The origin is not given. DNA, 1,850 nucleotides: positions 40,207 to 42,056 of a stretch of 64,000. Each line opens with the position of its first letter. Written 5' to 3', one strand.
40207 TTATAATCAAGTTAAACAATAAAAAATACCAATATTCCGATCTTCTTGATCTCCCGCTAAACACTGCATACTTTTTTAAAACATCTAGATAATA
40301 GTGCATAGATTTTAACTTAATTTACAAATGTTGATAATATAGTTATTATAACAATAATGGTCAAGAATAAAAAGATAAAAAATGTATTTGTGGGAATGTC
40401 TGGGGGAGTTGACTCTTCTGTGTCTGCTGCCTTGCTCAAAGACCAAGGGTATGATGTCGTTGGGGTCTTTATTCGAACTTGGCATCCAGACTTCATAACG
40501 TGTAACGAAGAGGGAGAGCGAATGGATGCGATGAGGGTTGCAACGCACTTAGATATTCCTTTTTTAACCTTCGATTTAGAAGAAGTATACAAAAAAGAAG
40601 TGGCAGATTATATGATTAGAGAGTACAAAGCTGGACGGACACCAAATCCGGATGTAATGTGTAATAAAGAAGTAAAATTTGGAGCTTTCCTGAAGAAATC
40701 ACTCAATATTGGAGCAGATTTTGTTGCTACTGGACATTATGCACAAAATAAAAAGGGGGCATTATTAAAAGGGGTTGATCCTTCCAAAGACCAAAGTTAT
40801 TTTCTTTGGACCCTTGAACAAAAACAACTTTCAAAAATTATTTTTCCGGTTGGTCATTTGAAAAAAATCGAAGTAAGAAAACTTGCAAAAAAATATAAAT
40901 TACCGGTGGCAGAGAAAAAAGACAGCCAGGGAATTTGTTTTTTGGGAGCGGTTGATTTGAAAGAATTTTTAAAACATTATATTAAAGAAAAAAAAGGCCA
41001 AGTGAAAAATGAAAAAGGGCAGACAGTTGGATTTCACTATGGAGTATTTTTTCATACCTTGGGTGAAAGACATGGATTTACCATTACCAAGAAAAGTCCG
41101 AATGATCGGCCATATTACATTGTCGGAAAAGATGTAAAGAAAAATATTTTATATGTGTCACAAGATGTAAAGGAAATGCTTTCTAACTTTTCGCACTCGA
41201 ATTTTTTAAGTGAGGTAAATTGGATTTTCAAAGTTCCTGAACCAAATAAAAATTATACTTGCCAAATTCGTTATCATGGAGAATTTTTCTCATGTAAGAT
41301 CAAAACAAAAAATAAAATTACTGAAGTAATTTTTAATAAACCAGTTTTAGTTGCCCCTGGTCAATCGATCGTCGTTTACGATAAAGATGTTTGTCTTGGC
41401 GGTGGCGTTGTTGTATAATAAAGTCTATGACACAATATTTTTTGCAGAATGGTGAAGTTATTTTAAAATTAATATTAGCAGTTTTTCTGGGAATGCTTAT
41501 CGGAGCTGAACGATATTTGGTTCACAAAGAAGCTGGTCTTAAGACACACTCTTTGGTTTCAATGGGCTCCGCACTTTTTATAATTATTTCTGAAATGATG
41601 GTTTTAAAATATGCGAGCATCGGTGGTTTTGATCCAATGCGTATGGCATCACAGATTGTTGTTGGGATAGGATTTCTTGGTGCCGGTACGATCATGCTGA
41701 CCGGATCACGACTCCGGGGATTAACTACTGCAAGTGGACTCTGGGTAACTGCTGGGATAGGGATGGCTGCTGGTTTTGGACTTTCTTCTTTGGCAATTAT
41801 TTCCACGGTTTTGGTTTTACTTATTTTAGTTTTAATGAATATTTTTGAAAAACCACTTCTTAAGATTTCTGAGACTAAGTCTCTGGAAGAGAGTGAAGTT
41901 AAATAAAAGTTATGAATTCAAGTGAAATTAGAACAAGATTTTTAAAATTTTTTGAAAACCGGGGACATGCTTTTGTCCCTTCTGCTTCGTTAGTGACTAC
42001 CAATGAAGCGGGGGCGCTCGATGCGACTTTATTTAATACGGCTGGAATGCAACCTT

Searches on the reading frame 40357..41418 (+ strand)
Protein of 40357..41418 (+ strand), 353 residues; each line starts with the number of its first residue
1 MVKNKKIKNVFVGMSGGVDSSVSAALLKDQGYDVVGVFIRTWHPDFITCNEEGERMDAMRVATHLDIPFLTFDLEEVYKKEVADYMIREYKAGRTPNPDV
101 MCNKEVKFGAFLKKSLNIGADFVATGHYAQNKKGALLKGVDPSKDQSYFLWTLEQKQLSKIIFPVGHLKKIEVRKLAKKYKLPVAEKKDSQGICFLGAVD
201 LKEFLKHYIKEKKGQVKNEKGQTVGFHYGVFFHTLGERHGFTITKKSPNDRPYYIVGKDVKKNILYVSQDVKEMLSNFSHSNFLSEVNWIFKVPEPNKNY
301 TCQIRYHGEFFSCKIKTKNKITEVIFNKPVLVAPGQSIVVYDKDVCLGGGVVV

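Call 21: search_protein_families(library=pfam, proteins=[window:40357-41418:+], max_evalue=0.001)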
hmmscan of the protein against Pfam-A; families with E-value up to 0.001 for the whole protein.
window:40357-41418:+ (353 aa): 4 families
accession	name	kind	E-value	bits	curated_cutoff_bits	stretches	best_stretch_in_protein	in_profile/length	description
PF03054.22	tRNA_Me_trans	-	2.2e-73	246.7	20.6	1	8-197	1-201/202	tRNA methyl transferase HUP domain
PF20259.3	tRNA_Me_trans_M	-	2e-18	66.2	27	1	202-269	1-66/66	tRNA methyl transferase PRC-barrel domain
PF20258.4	tRNA_Me_trans_C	-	8.3e-16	58.5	20.6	1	284-352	6-77/77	Aminomethyltransferase beta-barrel domain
PF02540.23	NAD_synthase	-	1.3e-07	31.4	21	1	2-80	13-87/242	NAD synthase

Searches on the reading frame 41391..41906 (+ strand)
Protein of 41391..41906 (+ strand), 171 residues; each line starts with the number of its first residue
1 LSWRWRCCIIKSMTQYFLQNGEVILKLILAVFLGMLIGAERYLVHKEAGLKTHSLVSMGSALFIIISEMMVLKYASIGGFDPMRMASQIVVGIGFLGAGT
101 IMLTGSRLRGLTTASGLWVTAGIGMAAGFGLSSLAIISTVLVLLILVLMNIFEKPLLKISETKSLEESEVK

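Call 21: search_protein_families(library=pfam, proteins=[window:41391-41906:+], max_evalue=0.001)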
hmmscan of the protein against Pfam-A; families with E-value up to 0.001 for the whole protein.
window:41391-41906:+ (171 aa): 1 family
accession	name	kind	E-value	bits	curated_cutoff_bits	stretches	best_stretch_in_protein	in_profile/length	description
PF02308.21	MgtC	-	4.1e-35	121.2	31.4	1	27-153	1-119/121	MgtC family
